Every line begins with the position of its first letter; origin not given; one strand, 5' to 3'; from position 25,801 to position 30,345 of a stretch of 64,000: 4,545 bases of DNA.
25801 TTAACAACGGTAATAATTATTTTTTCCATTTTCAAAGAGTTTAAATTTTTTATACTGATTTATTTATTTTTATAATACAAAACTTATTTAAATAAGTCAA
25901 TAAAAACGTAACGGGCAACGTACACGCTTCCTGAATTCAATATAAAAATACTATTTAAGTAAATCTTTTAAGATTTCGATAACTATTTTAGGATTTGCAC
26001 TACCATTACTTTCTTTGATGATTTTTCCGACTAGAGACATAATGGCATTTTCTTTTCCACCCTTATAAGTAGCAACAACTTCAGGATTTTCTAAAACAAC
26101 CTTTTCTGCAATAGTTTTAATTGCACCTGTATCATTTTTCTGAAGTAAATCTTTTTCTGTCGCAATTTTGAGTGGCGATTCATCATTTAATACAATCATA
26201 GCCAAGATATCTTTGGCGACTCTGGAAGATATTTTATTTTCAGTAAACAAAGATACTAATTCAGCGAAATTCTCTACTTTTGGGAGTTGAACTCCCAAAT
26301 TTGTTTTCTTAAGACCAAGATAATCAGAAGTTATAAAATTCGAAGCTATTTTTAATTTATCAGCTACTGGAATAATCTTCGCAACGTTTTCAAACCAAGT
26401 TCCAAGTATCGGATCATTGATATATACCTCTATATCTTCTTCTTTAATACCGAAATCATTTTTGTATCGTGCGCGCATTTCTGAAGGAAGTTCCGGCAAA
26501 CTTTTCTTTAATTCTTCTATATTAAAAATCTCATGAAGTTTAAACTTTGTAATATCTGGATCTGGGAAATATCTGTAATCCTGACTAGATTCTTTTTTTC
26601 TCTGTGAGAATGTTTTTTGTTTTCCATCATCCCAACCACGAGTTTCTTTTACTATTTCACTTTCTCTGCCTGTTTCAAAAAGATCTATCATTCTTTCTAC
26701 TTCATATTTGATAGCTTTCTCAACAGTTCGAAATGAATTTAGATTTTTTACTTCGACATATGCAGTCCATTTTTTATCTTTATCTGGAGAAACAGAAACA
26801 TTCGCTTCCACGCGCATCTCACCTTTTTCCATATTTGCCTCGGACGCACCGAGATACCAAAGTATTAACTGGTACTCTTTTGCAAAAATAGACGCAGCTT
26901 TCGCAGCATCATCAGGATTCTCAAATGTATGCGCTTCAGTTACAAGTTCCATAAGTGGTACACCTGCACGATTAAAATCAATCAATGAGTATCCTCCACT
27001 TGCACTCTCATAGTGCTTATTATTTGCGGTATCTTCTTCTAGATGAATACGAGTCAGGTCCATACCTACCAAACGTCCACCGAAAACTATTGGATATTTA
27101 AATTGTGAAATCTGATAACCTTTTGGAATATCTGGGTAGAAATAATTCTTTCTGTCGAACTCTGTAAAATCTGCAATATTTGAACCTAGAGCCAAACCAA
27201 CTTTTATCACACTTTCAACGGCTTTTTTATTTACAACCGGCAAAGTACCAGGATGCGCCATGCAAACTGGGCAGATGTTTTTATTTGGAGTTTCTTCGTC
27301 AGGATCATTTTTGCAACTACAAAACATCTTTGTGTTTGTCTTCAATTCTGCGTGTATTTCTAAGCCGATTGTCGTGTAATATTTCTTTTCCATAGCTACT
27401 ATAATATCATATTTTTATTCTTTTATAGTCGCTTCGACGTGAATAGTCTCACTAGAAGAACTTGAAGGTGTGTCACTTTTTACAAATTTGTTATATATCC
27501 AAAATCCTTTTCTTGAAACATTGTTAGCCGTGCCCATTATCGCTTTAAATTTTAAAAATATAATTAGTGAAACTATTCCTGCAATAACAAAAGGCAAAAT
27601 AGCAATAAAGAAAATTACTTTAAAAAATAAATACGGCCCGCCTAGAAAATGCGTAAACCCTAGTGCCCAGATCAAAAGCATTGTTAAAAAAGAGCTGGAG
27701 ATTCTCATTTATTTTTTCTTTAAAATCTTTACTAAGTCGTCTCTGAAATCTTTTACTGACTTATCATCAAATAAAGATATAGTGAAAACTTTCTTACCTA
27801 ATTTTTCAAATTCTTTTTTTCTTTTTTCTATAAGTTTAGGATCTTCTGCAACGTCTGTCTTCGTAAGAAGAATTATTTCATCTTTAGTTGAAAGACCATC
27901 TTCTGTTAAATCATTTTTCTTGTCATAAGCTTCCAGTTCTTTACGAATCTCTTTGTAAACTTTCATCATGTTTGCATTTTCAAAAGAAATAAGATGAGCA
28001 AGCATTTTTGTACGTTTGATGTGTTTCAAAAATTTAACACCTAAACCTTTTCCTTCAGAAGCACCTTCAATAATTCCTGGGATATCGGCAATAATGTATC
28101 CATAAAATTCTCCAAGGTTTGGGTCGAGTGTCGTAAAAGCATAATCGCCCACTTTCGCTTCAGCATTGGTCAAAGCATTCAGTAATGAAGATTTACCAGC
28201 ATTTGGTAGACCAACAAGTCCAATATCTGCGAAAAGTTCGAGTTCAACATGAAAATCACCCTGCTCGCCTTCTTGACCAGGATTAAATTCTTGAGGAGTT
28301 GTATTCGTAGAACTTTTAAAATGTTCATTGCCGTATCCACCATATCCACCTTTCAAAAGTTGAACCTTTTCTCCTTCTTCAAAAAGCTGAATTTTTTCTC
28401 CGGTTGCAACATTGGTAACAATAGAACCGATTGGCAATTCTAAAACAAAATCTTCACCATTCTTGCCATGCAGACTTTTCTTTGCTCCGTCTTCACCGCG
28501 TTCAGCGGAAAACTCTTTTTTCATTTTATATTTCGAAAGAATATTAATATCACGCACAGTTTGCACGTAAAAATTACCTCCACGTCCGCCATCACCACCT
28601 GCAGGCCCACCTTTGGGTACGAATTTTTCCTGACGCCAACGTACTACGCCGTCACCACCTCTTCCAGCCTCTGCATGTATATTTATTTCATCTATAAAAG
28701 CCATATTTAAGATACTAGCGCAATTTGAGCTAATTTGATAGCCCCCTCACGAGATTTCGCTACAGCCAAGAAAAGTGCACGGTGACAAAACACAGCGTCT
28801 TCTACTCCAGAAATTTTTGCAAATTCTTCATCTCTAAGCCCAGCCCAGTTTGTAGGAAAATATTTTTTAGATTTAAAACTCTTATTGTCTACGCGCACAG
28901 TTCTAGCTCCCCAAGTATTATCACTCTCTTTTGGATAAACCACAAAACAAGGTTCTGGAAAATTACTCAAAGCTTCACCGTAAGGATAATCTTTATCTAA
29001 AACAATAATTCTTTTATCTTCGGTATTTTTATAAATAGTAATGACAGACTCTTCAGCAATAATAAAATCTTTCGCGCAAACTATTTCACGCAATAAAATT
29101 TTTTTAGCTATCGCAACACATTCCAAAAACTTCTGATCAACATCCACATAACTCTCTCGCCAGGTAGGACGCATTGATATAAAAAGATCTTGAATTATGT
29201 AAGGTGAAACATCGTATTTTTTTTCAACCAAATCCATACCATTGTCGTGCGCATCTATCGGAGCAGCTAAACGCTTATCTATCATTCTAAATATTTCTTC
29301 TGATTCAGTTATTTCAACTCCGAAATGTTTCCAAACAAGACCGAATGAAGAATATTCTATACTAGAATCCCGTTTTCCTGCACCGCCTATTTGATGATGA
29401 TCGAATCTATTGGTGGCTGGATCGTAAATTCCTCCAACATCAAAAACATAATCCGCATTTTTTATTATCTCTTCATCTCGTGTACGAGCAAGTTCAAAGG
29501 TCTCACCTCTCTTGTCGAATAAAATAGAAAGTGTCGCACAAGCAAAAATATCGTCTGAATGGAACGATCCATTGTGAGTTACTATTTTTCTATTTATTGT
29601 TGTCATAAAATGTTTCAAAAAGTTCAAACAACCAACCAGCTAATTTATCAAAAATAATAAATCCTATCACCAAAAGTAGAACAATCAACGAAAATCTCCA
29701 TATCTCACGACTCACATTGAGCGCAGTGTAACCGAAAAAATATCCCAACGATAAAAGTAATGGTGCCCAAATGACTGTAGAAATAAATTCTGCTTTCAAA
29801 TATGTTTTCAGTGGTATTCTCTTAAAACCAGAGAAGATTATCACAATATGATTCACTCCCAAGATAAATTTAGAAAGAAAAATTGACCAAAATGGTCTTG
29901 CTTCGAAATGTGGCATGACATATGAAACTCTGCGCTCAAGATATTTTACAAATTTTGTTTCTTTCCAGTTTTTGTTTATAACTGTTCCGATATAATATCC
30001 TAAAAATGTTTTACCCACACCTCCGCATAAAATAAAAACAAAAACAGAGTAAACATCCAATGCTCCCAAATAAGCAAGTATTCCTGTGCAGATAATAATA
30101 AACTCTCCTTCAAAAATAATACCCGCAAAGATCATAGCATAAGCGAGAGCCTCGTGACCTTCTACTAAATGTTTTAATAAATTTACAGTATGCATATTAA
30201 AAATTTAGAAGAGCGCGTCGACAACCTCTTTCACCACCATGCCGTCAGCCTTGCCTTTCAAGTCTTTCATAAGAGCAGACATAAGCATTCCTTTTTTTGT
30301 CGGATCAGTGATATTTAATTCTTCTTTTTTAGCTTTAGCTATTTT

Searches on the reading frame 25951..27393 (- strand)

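Call 12: search_protein_families(library=pfam, proteins=[window:25951-27393:-], max_evalue=0.001)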
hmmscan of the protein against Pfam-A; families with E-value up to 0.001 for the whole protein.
window:25951-27393:- (480 aa): 2 families
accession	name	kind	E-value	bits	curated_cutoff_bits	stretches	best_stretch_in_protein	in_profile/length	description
PF02934.20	GatB_N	-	7.6e-99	330.8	23.4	1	8-288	2-273/277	GatB/GatE catalytic domain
PF02637.23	GatB_Yqey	-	1.1e-28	100.5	27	1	334-479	3-148/148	GatB domain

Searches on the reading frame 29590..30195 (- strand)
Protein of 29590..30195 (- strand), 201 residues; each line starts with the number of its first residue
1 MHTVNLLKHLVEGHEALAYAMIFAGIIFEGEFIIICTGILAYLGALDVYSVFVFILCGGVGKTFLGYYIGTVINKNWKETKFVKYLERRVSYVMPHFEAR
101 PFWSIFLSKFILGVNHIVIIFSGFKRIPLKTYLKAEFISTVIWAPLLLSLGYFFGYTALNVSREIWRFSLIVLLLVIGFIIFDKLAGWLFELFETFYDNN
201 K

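Call 56: search_protein_families(library=pfam, proteins=[window:29590-30195:-], max_evalue=0.01)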
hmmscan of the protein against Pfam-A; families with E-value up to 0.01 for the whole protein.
window:29590-30195:- (201 aa): 1 family
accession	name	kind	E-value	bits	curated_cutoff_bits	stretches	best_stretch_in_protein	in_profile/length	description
PF09335.16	VTT_dom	-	6.6e-09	36.7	33.9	1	31-152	4-122/123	VTT domain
